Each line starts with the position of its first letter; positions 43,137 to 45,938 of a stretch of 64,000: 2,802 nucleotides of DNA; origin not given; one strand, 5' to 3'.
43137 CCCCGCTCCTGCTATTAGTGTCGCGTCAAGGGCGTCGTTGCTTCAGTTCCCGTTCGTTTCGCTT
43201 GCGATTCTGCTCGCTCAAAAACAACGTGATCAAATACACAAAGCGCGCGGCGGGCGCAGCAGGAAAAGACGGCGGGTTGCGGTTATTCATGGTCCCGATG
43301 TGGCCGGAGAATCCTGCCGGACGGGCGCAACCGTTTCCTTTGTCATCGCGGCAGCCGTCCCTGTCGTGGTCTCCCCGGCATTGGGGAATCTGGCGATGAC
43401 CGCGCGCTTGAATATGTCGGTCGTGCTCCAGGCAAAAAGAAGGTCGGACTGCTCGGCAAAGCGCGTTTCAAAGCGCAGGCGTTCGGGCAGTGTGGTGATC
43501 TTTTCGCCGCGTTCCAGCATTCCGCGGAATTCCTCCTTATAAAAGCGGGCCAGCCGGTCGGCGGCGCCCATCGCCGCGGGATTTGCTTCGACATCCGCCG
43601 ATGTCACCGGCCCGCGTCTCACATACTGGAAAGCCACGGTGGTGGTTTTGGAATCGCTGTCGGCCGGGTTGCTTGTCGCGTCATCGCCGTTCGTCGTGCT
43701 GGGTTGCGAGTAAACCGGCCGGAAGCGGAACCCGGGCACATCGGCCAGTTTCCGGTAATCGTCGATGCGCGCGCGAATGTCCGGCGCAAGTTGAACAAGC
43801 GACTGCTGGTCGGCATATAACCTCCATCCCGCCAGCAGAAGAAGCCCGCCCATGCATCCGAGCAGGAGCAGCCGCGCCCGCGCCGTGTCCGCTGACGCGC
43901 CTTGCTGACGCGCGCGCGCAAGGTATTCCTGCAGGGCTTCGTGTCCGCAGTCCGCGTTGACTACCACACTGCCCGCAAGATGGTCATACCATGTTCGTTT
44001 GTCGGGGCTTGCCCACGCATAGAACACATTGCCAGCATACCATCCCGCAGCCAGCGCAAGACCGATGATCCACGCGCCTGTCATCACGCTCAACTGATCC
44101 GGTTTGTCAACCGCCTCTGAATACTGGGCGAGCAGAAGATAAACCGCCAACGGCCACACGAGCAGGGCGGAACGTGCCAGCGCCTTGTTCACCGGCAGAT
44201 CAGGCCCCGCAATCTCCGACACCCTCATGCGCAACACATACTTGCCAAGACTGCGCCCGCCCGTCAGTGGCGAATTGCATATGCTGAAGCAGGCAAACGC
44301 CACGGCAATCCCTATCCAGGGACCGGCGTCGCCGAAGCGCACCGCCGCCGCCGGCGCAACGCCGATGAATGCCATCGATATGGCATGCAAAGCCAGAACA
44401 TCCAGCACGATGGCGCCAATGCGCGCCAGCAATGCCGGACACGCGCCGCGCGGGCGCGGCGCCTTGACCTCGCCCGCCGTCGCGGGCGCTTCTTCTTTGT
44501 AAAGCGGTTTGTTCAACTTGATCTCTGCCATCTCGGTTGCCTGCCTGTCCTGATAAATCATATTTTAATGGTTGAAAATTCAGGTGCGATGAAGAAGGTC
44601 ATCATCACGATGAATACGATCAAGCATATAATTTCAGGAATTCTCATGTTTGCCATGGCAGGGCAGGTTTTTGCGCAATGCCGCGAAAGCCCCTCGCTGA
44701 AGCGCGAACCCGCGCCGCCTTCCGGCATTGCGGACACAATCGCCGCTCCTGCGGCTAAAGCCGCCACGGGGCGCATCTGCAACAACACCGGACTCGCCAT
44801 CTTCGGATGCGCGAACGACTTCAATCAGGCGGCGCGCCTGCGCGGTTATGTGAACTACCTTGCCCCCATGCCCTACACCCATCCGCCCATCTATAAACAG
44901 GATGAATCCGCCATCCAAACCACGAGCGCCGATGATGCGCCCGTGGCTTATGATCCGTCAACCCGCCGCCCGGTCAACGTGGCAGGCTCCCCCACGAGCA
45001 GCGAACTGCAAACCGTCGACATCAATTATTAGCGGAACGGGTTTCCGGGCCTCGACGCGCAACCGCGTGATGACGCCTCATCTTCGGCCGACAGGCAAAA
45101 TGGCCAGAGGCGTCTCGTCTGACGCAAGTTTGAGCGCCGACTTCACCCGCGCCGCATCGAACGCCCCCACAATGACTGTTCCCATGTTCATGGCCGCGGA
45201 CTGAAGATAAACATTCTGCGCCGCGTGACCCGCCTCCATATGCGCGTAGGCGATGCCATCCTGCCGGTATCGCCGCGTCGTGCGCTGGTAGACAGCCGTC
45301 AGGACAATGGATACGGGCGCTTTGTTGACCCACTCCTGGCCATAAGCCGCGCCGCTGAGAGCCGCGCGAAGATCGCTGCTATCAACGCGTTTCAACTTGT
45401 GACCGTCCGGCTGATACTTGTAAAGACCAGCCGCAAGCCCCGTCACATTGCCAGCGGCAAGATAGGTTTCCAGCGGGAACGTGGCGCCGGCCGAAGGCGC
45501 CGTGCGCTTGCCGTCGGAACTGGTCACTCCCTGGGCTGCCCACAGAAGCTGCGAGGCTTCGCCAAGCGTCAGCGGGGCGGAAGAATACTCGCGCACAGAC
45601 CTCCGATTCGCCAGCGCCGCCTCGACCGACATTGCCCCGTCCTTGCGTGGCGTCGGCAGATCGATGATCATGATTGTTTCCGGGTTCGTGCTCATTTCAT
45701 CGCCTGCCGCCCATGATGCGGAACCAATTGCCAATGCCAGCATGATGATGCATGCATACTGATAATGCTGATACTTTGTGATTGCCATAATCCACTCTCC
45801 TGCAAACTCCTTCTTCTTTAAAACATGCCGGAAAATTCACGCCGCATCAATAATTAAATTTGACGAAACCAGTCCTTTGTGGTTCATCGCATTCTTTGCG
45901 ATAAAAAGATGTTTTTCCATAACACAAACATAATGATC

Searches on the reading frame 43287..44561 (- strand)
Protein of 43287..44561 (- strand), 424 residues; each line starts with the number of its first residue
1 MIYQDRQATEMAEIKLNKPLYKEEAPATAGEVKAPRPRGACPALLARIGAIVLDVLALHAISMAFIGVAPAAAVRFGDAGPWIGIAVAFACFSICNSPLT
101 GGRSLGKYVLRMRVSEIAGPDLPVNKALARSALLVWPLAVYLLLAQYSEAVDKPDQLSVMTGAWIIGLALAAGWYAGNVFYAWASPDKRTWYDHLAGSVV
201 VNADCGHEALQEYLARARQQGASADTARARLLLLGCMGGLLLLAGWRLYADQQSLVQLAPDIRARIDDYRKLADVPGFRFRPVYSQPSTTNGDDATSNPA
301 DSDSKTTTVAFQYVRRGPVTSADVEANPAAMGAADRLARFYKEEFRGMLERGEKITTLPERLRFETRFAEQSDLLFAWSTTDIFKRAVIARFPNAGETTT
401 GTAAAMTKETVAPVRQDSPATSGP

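Call 41: search_protein_families(library=pfam, proteins=[window:43287-44561:-], max_evalue=0.0001)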
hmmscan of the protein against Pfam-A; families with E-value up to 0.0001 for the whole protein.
window:43287-44561:- (424 aa): 1 family
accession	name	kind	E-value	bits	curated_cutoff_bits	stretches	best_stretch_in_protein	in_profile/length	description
PF06271.18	RDD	-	1.3e-09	38.9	24.1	1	43-197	3-137/137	RDD family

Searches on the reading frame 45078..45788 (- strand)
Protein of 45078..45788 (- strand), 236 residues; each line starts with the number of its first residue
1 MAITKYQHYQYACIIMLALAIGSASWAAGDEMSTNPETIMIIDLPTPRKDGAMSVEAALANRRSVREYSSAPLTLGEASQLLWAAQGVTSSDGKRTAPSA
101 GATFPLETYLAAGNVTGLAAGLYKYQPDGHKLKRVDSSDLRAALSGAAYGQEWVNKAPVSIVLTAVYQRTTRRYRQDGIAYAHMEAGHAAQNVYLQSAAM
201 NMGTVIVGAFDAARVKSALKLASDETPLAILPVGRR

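Call 41: search_protein_families(library=pfam, proteins=[window:45078-45788:-], max_evalue=0.0001)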
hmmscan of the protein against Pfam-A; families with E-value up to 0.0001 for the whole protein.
window:45078-45788:- (236 aa): 1 family
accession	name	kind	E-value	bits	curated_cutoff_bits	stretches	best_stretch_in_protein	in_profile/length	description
PF00881.29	Nitroreductase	-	8.1e-29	101.4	23.5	1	60-235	2-167/167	Nitroreductase family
